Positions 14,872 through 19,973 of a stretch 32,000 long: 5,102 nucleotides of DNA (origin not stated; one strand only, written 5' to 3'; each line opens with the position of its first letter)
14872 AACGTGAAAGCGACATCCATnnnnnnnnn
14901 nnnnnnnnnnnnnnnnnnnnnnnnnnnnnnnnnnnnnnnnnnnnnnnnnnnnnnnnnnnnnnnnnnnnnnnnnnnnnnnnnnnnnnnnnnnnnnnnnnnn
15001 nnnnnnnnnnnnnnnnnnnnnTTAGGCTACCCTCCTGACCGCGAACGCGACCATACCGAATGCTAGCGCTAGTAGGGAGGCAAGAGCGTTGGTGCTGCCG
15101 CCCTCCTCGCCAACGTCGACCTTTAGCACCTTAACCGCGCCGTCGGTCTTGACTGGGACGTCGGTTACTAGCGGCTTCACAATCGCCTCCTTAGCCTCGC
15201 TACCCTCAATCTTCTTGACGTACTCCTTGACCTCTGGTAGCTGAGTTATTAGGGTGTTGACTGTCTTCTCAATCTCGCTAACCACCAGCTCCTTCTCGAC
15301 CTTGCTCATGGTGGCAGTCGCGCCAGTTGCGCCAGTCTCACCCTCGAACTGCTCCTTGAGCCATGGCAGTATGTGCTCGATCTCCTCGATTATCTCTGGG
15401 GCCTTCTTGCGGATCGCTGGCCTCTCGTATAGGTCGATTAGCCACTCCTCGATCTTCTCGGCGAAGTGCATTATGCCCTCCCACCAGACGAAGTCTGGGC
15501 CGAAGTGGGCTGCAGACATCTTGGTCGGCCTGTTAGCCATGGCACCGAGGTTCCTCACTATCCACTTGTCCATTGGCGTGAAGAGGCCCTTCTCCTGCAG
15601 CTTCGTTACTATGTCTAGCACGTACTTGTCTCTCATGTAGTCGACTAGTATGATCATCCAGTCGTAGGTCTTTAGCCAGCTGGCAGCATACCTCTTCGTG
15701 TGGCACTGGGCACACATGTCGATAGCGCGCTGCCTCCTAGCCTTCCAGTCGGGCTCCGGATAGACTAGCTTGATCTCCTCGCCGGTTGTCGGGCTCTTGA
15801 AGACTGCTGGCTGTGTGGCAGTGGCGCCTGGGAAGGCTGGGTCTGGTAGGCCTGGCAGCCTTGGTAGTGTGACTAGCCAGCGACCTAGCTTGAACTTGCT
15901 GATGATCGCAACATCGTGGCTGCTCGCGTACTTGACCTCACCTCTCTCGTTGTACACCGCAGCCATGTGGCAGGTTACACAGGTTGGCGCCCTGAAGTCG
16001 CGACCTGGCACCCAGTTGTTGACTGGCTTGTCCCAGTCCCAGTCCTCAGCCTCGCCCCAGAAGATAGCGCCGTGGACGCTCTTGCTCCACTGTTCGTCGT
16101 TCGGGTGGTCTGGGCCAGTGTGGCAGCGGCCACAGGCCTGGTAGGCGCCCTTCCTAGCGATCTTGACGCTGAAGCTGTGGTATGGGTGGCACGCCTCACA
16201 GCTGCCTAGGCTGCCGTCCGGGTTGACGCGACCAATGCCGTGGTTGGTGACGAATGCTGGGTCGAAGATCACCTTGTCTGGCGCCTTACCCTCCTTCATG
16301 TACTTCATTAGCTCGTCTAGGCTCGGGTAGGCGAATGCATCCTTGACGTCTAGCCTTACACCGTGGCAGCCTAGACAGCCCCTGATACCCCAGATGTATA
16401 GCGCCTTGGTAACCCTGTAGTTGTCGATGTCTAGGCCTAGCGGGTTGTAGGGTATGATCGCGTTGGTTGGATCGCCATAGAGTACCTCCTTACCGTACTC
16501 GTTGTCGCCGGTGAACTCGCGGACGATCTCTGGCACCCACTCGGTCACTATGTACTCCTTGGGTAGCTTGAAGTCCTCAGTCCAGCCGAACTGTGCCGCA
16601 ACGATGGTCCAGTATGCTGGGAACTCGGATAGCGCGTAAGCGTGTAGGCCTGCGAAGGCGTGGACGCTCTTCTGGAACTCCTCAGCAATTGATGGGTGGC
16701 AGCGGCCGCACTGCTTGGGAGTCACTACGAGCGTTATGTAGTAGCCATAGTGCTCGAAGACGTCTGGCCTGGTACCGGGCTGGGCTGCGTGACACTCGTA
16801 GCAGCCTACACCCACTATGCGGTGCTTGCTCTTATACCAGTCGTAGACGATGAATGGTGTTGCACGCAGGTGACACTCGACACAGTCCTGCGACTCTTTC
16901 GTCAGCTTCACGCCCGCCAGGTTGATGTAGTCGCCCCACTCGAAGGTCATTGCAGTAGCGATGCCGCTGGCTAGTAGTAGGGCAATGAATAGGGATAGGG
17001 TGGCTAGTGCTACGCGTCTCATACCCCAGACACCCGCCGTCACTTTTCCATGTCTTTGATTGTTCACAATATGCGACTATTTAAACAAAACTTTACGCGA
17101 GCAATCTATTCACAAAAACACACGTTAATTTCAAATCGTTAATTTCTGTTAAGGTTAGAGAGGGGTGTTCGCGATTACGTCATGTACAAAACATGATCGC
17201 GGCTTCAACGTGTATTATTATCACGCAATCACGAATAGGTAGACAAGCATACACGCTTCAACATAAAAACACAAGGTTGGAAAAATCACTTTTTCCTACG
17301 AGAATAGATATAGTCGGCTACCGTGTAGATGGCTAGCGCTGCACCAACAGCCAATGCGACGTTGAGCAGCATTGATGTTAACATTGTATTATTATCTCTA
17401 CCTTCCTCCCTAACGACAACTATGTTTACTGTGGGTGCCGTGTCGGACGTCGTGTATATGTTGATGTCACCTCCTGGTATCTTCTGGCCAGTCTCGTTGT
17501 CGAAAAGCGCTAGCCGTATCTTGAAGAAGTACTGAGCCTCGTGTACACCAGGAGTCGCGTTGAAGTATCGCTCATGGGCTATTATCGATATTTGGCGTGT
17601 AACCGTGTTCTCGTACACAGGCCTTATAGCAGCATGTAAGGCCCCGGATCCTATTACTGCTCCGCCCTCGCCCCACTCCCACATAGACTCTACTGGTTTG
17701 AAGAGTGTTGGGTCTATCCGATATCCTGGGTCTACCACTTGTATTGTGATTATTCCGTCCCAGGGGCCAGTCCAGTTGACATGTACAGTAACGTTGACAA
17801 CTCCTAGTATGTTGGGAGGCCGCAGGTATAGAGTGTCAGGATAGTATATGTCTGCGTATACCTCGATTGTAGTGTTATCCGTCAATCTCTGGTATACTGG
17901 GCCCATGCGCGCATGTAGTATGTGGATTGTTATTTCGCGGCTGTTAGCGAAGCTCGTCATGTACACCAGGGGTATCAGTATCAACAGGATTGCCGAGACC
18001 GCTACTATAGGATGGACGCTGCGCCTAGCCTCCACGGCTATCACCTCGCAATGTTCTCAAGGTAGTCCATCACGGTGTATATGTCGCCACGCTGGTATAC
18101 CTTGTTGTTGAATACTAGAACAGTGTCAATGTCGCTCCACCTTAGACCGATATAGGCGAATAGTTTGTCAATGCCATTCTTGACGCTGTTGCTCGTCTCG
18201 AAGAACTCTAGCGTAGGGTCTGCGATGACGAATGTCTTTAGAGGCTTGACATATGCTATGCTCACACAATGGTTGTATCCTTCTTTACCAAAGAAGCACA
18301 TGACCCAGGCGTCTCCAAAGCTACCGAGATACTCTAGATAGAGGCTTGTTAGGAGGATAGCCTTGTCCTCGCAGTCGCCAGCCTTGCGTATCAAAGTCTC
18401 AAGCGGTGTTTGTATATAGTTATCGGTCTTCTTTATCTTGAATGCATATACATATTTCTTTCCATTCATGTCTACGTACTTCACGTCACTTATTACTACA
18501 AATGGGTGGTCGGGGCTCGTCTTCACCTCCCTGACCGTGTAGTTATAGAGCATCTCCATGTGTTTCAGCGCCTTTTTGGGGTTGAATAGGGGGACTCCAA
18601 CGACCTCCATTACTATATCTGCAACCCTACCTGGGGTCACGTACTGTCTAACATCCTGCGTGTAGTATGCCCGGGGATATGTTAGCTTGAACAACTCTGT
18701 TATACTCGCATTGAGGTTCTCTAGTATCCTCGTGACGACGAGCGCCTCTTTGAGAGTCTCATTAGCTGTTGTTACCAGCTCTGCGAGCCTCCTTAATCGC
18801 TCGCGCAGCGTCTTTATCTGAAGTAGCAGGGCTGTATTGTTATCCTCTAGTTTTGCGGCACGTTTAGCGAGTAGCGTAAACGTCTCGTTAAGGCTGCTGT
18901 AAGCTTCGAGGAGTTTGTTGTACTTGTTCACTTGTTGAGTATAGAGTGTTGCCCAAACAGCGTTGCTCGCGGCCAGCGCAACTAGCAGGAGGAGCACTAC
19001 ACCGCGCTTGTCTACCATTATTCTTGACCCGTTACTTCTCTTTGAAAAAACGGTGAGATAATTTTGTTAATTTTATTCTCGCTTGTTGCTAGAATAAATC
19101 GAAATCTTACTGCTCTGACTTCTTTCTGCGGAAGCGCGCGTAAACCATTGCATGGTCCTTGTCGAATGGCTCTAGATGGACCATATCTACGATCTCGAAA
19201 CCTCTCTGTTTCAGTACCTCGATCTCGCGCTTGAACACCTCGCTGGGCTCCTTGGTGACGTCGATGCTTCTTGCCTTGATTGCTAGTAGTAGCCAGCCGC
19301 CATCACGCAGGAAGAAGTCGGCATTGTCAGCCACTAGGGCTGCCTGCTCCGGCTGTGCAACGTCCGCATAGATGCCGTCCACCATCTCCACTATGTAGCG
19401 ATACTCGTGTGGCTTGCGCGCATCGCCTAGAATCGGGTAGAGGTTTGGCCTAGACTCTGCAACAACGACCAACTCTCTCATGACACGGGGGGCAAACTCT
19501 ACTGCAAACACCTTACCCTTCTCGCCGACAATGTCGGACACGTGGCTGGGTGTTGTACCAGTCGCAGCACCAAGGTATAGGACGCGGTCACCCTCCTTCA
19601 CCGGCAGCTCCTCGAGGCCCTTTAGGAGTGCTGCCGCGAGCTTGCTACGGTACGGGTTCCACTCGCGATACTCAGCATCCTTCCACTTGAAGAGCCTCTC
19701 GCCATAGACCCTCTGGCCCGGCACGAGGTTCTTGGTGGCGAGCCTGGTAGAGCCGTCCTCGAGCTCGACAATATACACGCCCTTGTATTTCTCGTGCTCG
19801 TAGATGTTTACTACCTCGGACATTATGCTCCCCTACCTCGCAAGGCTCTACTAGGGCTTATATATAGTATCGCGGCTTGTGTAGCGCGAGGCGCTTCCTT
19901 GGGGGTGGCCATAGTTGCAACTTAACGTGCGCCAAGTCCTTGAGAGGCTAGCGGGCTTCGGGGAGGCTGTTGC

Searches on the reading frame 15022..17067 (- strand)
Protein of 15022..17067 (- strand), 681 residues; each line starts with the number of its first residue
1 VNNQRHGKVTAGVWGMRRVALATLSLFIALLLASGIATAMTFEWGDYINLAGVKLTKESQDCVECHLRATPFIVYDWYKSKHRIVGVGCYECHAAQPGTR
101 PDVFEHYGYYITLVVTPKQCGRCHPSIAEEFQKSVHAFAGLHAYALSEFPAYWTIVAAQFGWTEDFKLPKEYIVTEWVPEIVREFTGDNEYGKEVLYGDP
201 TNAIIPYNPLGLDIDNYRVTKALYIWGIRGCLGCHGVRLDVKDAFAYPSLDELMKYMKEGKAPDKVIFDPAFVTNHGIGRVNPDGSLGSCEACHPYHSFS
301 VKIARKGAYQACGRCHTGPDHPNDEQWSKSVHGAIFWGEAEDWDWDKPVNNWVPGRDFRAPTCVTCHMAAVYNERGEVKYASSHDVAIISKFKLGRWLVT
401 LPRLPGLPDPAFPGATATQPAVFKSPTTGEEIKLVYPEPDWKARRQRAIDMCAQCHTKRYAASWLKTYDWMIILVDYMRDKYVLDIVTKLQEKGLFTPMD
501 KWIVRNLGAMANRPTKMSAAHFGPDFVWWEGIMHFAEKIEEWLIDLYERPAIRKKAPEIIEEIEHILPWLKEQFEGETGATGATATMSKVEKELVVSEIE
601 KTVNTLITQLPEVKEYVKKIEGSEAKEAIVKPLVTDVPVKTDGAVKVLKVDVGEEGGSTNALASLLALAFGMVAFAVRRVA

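Call 5: search_protein_families(library=pfam, proteins=[window:15022-17067:-], max_evalue=0.1)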
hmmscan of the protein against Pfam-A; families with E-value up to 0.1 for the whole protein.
window:15022-17067:- (681 aa): 8 families
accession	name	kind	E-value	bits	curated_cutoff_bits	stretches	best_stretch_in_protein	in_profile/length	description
PF13447.11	Multi-haem_cyto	-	3.8e-21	76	21.9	2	289-369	97-175/269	Seven times multi-haem cytochrome CxxCH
PF14522.11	Cytochrome_C7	-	7.1e-10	39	24.8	2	57-124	11-66/67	Cytochrome c7 and related cytochrome c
PF13435.11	Cytochrome_C554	-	1.4e-07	32.8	20.8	1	54-93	43-83/84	Cytochrome c554 and c-prime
PF02085.21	Cytochrom_CIII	-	9.4e-07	29.6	22.9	1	289-333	32-71/101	Class III cytochrome C family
PF22113.1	Mtrc-MtrF_II-IV_dom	-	0.00025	21.1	30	1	288-373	7-94/176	Outer membrane cytochrome MtrC/MtrF-like, domains II/IV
PF14537.11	Cytochrom_c3_2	-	0.00041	21.2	25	0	289-317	8-34/79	Cytochrome c3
PF09699.15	Paired_CXXCH_1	-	0.00075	19.6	20.6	0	288-318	7-38/41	Doubled CXXCH motif (Paired_CXXCH_1)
PF22678.1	Cytochrom_c_NrfB-like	-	0.071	14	27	0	51-99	25-71/89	Cytochrome c-type protein NrfB-like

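Call 6: search_protein_families(library=ncbifam, proteins=[window:15022-17067:-], max_evalue=0.1)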
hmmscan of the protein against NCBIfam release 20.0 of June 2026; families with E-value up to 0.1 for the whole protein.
window:15022-17067:- (681 aa): 7 families
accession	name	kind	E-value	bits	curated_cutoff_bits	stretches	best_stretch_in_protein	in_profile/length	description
NF052343.1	hydrazine_HDH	equivalog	3.9e-17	61.8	900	3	289-371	224-303/564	hydrazine dehydrogenase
TIGR03508.1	decahem_SO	subfamily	2.4e-08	33.7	192.2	1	54-136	65-136/258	DmsE family decaheme c-type cytochrome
NF041028.1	decahem_GSU2203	exception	1.5e-05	24.4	325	1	48-96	90-135/317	GSU2203 family decaheme c-type cytochrome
TIGR03153.1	cytochr_NrfH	equivalog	0.0013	18.8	134.2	1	54-95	23-61/138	cytochrome c nitrite reductase small subunit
TIGR01904.2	GSu_C4xC__C2xCH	domain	0.0014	18.4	27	0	54-99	16-62/73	CxxxxCH/CxxCH domain c-type cytochrome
NF045713.1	CxxCH_16_HmcA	equivalog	0.011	14.4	400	1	284-459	171-317/541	sulfate respiration complex hexadecaheme cytochrome HmcA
TIGR03507.1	decahem_SO1788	subfamily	0.048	12.1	209.3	0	50-136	234-314/672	OmcA/MtrC family decaheme c-type cytochrome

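Call 46: search_solved_structures(query=window:15022-17067:-, max_evalue=0.01, show_alignments=1)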
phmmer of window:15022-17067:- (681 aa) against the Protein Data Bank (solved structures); distinct sequences matched with E-value up to 0.01: 8.
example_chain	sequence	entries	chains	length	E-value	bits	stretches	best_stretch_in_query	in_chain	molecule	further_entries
4qo5_A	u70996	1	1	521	9.7e-48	166.3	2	274-386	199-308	Hypothetical multiheme protein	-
6h5l_A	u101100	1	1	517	2.1e-22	82.6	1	288-496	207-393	Similar to hydroxylamine oxidoreductase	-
6t5e_A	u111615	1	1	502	5.3e-17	64.7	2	289-369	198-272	Hydroxylamine oxidoreductase-like protein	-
4n4j_A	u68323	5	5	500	1.2e-14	57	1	289-369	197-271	hydroxylamine oxidoreductase | Similar to hydroxylamine oxidoreductase hao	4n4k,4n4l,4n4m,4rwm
1fgj_A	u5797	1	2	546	9.4e-14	54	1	288-369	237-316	HYDROXYLAMINE OXIDOREDUCTASE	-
4fas_A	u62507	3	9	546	3.9e-13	51.9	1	288-369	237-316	Hydroxylamine oxidoreductase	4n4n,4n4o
6m0p_A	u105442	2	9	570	4.8e-13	51.6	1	288-369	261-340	Aerobic hydroxylamine oxidoreductase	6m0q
6hif_G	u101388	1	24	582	2.6e-11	45.9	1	289-380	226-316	Hydrazine dehydrogenase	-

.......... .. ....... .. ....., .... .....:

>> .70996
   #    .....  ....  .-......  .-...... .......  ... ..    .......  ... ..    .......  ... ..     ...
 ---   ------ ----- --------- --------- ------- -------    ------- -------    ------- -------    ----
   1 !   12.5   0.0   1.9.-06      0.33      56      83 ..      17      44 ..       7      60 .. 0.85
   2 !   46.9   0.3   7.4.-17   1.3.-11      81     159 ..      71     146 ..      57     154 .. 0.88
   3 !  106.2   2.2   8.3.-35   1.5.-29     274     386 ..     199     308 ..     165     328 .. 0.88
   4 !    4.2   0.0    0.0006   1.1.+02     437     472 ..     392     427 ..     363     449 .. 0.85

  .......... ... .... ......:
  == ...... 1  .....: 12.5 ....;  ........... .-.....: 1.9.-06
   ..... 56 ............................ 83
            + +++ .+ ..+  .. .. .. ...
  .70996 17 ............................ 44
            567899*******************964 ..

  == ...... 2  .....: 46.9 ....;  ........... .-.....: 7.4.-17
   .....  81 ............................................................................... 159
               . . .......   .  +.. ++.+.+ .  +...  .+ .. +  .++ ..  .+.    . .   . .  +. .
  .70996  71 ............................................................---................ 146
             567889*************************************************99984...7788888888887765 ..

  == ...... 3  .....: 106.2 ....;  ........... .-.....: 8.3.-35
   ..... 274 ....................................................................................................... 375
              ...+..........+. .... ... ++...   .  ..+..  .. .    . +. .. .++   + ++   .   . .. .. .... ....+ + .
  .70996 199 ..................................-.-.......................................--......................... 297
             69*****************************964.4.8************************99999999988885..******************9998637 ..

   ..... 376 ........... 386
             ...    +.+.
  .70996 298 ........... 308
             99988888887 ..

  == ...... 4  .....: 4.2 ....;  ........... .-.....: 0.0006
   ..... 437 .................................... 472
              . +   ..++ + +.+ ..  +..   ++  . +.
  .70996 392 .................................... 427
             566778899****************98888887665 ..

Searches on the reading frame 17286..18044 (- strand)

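Call 5: search_protein_families(library=pfam, proteins=[window:17286-18044:-], max_evalue=0.1)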
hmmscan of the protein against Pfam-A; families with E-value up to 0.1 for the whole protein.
window:17286-18044:- (252 aa): 0 families

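Call 6: search_protein_families(library=ncbifam, proteins=[window:17286-18044:-], max_evalue=0.1)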
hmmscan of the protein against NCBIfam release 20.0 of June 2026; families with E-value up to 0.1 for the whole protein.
window:17286-18044:- (252 aa): 1 family
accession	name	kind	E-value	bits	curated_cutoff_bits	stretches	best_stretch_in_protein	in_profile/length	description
NF001938.0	PRK00714.1-5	equivalog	0.09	12.1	116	0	118-159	43-84/172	RNA pyrophosphohydrolase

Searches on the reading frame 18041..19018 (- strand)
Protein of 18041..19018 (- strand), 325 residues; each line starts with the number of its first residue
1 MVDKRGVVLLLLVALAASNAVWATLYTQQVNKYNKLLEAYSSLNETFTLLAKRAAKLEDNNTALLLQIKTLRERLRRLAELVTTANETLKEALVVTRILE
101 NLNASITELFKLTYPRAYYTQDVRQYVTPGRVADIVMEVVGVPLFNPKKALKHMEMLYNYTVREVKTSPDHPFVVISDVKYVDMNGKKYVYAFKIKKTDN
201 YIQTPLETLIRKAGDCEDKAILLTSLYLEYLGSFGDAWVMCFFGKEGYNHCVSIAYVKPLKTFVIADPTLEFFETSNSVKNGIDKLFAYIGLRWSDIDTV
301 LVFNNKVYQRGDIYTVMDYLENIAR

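Call 5: search_protein_families(library=pfam, proteins=[window:18041-19018:-], max_evalue=0.1)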
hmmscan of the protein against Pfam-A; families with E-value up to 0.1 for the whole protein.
window:18041-19018:- (325 aa): 8 families
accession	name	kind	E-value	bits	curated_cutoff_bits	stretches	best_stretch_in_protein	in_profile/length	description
PF08933.16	PrnB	-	0.00027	20.3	27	1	13-134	108-224/387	Monodechloroaminopyrrolnitrin synthase PrnB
PF04473.18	DUF553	-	0.00062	19.7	20.5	1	180-233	31-81/140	Transglutaminase-like domain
PF24656.1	CEPT76_peptidase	-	0.0037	17.9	27.8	1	204-254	5-52/121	CEP76 peptidase-like domain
PF14890.11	Intein_splicing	-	0.0064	16.7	35.8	0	52-203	81-148/155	Intein splicing domain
PF04899.17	MbeD_MobD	-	0.011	16.2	21.6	1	26-79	19-69/70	MbeD/MobD like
PF15908.10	HMMR_C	-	0.042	14.5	28.6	0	31-96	65-132/157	Hyaluronan mediated motility receptor C-terminal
PF17078.10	SHE3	-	0.048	13.8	30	1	14-103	119-204/228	SWI5-dependent HO expression protein 3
PF11932.13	DUF3450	-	0.062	13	32.6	1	10-107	2-99/241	Protein of unknown function (DUF3450)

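Call 6: search_protein_families(library=ncbifam, proteins=[window:18041-19018:-], max_evalue=0.1)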
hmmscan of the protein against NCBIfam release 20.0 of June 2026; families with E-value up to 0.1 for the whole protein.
window:18041-19018:- (325 aa): 5 families
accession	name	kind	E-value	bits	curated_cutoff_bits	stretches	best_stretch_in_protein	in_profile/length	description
NF045674.1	CystProtLapG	equivalog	0.00021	20.5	320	1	188-222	79-113/221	cysteine protease LapG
NF005116.0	PRK06548.1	equivalog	0.016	15.2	280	1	168-198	59-89/161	ribonuclease H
NF040697.1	VPA1267_fam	equivalog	0.019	15.1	90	1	27-88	79-140/143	VPA1267 family protein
NF033829.0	plas_excl_MbeD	equivalog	0.052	13.9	60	0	26-78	19-68/69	MbeD family mobilization/exclusion protein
NF010778.0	PRK14181.1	equivalog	0.06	12.8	503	1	131-183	199-251/287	bifunctional methylenetetrahydrofolate dehydrogenase/methenyltetrahydrofolate cyclohydrolase FolD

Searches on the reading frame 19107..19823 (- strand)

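Call 5: search_protein_families(library=pfam, proteins=[window:19107-19823:-], max_evalue=0.1)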
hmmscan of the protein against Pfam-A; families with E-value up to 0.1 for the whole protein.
window:19107-19823:- (238 aa): 4 families
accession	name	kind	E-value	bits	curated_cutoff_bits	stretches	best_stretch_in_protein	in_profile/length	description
PF01269.23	Fibrillarin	-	9.1e-109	362.3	27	1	8-232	2-226/227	Fibrillarin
PF01728.25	FtsJ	-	0.00029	21.3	24.1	1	58-157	1-101/181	FtsJ-like methyltransferase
PF01135.25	PCMT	-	0.00065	20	20.3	1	66-136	65-134/210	Protein-L-isoaspartate(D-aspartate) O-methyltransferase (PCMT)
PF01189.24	Methyltr_RsmB-F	-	0.014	15.5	27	1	73-154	4-86/199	16S rRNA methyltransferase RsmB/F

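Call 6: search_protein_families(library=ncbifam, proteins=[window:19107-19823:-], max_evalue=0.1)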
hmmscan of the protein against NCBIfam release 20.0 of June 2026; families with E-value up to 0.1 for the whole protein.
window:19107-19823:- (238 aa): 19 families
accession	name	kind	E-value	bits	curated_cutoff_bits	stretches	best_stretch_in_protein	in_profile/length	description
NF003275.0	PRK04266.1-1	equivalog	2.5e-126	419.5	339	1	1-232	1-232/233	fibrillarin-like rRNA/tRNA 2'-O-methyltransferase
NF003279.0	PRK04266.1-5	equivalog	3.5e-89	298.2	377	1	9-231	6-227/230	fibrillarin-like rRNA/tRNA 2'-O-methyltransferase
NF003277.0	PRK04266.1-3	equivalog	7.2e-89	297.3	254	1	10-230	5-224/226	fibrillarin-like rRNA/tRNA 2'-O-methyltransferase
NF003276.0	PRK04266.1-2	equivalog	2.3e-87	292.1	113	1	24-231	14-220/222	fibrillarin-like rRNA/tRNA 2'-O-methyltransferase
NF003278.0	PRK04266.1-4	equivalog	2.6e-55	187.2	195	1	19-230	10-207/209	fibrillarin-like rRNA/tRNA 2'-O-methyltransferase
TIGR00438.1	rrmJ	equivalog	2.5e-06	27.1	300.15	1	75-235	30-167/188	23S rRNA (uridine(2552)-2'-O)-methyltransferase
NF010549.0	PRK13942.1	equivalog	8.7e-06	25.4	282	1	71-116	71-116/215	protein-L-isoaspartate O-methyltransferase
NF001556.0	PRK00377.1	equivalog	5.1e-05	23.2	238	1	70-112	33-75/198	cobalt-precorrin-6Y C(15)-methyltransferase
NF040538.1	methyl_ArsM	equivalog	0.00014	21.2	500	1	75-115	59-99/356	arsinothricin biosynthesis methyltransferase ArsM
NF010550.0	PRK13943.1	equivalog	0.00029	20.1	359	1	71-116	74-119/322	protein-L-isoaspartate O-methyltransferase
TIGR04364.1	methyltran_FxLD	equivalog_domain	0.00045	19.4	320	1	70-116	75-120/394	methyltransferase, FxLD system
NF008823.0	PRK11873.1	subfamily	0.00098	18.7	263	1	75-115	75-115/272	arsenite methyltransferase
TIGR00080.1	pimt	equivalog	0.0056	16.5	159.05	1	70-137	70-139/216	protein-L-isoaspartate O-methyltransferase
TIGR02469.1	CbiT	equivalog_domain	0.015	15.6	78.3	1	70-116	12-57/124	precorrin-6Y C5,15-methyltransferase (decarboxylating) subunit CbiT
NF011493.0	PRK14901.1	equivalog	0.016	14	540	1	73-121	250-298/447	16S rRNA (cytosine(967)-C(5))-methyltransferase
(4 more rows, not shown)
